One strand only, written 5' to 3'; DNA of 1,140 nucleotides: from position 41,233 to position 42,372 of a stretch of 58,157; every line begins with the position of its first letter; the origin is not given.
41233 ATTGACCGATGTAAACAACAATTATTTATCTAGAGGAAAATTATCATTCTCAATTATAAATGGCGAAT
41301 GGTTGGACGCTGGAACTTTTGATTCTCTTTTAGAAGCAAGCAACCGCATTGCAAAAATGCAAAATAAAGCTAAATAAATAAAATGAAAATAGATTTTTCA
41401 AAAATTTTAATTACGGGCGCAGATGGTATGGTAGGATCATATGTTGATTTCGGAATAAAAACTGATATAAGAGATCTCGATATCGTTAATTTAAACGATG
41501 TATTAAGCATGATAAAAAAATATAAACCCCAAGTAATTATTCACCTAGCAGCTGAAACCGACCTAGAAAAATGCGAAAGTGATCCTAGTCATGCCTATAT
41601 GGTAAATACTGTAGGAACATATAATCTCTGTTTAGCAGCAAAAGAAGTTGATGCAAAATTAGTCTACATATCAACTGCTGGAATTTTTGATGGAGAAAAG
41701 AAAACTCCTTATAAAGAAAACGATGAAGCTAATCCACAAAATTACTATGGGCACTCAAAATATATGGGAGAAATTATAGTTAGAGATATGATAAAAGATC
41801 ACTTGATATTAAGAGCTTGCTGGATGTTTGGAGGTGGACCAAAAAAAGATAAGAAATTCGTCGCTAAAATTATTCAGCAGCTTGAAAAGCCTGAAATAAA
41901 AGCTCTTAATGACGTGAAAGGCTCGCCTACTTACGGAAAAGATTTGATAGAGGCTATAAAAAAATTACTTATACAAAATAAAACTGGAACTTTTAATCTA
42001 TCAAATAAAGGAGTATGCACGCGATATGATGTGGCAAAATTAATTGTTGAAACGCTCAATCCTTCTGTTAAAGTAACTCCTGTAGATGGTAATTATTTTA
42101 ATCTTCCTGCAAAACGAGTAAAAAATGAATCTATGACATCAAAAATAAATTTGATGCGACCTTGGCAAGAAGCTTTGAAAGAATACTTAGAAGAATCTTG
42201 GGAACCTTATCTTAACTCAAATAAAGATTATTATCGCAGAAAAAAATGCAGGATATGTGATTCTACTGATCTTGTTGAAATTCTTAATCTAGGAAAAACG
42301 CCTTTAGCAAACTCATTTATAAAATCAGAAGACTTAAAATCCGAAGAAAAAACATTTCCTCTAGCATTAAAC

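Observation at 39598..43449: RmlD::C-methyltransferase fusion in an rmlB-rmlA operon lacking rmlC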

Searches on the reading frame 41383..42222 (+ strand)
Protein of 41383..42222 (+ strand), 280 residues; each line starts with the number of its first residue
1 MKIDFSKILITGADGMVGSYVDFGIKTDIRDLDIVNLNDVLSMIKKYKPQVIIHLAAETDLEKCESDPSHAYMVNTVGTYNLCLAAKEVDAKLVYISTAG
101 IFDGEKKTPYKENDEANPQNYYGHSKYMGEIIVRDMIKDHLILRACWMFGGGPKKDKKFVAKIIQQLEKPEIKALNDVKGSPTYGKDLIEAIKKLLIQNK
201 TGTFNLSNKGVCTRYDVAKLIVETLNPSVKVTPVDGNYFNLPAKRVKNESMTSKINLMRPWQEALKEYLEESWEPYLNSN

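Call 35: search_solved_structures(query=window:41383-42222:+, max_evalue=1e-20, show_alignments=3)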
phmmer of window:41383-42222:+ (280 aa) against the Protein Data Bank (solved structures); distinct sequences matched with E-value up to 1e-20: 7.
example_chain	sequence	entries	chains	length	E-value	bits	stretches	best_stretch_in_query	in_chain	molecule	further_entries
5u9c_A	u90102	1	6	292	2.2e-49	171.4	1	7-253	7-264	dTDP-4-dehydrorhamnose Reductase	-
1vl0_A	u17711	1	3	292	8.7e-48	166.2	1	6-270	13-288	DTDP-4-dehydrorhamnose reductase, rfbD ortholog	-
3sc6_A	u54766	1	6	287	1e-41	146.3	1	7-269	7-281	dTDP-4-dehydrorhamnose reductase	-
8g22_A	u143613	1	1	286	1.8e-32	116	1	7-271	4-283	dTDP-4-dehydrorhamnose reductase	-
4wpg_A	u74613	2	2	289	4.7e-31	111.3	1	7-271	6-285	dTDP-4-dehydrorhamnose reductase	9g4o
2ggs_A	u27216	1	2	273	5.8e-25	91.3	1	22-236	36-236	273aa long hypothetical dTDP-4-dehydrorhamnose reductase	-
1kbz_A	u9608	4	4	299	5.1e-24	88.2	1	33-226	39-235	dTDP-glucose oxidoreductase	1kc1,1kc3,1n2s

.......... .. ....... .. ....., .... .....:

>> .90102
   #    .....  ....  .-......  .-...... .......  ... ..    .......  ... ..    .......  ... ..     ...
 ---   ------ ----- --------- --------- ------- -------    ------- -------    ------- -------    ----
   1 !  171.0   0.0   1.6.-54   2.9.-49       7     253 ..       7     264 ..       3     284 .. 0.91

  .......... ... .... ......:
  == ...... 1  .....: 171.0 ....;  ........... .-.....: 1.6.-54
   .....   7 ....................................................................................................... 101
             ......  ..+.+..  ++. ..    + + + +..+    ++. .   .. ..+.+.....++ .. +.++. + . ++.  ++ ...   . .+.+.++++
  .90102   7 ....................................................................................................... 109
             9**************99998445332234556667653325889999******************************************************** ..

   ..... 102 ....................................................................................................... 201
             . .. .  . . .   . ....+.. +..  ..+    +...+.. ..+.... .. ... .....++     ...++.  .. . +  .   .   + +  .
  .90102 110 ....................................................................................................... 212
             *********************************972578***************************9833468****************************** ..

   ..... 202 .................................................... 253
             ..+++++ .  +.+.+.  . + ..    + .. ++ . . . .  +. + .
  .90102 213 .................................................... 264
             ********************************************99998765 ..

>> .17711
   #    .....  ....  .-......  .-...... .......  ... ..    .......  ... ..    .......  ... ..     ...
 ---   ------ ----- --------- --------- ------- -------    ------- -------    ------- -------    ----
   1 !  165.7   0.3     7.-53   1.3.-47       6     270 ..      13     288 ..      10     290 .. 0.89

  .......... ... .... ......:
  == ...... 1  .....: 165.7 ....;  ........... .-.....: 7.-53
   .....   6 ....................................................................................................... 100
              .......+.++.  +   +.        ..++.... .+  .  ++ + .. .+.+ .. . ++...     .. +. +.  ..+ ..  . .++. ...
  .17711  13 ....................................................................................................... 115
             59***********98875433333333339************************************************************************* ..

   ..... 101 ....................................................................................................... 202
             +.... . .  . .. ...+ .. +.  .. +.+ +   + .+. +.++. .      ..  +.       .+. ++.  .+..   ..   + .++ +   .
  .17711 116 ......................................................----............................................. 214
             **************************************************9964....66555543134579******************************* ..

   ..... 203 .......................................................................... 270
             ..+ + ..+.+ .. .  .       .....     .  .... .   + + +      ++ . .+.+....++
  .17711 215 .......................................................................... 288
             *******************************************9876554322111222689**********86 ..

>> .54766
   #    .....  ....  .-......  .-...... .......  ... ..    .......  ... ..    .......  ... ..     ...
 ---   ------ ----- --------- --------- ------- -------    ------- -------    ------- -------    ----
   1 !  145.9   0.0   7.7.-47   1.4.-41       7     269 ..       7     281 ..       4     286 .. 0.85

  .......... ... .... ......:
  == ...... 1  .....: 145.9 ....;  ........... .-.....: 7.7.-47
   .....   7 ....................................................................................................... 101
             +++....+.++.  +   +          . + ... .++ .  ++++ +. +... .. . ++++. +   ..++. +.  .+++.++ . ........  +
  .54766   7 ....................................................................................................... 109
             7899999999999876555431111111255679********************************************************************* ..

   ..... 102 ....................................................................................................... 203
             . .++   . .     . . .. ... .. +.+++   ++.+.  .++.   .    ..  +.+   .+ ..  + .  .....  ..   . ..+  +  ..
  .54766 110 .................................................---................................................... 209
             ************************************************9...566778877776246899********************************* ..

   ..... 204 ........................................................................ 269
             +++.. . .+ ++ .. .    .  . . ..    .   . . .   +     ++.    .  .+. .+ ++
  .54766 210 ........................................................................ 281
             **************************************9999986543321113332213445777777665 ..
